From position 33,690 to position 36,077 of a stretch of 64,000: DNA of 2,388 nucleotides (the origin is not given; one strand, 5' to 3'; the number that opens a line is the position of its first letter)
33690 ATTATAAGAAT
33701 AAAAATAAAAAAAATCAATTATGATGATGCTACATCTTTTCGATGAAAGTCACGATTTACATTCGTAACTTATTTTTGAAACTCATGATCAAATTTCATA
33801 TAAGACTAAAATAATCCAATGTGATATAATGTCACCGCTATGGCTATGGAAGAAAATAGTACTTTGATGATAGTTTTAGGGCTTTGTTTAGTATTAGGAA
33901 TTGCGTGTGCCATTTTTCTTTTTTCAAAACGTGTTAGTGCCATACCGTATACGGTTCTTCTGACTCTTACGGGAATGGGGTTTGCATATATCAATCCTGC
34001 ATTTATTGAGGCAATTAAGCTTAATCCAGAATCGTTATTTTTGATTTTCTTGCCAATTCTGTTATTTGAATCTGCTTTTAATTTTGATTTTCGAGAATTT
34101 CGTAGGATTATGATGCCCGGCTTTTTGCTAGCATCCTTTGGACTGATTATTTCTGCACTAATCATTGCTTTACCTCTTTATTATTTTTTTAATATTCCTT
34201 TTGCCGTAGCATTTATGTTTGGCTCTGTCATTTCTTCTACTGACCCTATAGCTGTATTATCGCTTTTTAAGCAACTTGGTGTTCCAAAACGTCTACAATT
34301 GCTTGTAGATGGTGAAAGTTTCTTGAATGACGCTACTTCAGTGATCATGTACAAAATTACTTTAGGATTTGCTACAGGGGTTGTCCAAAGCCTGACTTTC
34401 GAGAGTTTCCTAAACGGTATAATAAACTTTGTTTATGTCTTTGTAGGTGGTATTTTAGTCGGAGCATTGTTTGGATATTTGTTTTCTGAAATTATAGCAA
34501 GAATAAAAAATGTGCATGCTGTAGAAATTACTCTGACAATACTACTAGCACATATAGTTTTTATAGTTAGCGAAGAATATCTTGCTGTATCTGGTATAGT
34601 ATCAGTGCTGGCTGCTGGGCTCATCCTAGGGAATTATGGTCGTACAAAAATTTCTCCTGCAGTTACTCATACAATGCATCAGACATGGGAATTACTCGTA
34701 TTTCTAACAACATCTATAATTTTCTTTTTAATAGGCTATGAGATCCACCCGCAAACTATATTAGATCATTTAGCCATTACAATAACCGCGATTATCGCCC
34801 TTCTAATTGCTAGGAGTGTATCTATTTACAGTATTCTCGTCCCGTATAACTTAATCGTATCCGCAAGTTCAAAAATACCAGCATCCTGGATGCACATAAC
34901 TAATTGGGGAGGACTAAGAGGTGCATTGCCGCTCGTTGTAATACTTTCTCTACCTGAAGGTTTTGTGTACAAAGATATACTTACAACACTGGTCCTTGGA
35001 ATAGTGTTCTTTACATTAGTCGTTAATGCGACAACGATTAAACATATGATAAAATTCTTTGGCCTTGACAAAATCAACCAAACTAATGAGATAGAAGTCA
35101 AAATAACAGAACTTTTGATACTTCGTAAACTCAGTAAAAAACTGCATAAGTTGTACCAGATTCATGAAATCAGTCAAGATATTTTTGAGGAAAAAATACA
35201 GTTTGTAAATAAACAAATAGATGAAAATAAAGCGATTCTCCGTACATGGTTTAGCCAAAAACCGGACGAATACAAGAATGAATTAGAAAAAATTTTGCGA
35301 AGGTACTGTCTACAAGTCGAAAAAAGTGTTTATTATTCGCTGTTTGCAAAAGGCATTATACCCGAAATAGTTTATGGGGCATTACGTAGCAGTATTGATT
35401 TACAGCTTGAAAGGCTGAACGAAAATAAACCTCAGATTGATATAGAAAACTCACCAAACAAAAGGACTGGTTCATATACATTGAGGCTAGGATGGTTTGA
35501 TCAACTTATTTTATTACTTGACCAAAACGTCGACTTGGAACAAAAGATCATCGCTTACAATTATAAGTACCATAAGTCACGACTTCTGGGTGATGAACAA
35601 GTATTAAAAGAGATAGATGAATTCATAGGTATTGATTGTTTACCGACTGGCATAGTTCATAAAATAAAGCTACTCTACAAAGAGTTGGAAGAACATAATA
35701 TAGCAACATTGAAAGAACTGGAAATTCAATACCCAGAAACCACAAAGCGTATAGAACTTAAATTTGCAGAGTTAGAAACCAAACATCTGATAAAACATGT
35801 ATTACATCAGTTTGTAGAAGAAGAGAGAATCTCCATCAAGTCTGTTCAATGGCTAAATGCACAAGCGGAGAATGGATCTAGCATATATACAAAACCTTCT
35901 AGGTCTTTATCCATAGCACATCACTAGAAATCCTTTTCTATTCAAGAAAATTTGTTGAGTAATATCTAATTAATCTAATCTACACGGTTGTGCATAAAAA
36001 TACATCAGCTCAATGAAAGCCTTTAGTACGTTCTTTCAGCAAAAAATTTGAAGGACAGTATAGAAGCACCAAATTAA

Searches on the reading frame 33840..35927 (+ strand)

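Call 3: search_protein_families(library=pfam, proteins=[window:33840-35927:+], max_evalue=1)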
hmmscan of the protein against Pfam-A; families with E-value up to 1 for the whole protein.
window:33840-35927:+ (695 aa): 2 families
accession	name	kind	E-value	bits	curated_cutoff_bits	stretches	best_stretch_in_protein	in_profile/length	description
PF00999.27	Na_H_Exchanger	-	8.3e-58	196.5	26.2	1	21-404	4-373/375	Sodium/hydrogen exchanger, transmembrane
PF22431.2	COG2p_C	-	0.33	11.9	27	1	409-468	34-94/139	COG2p C-terminal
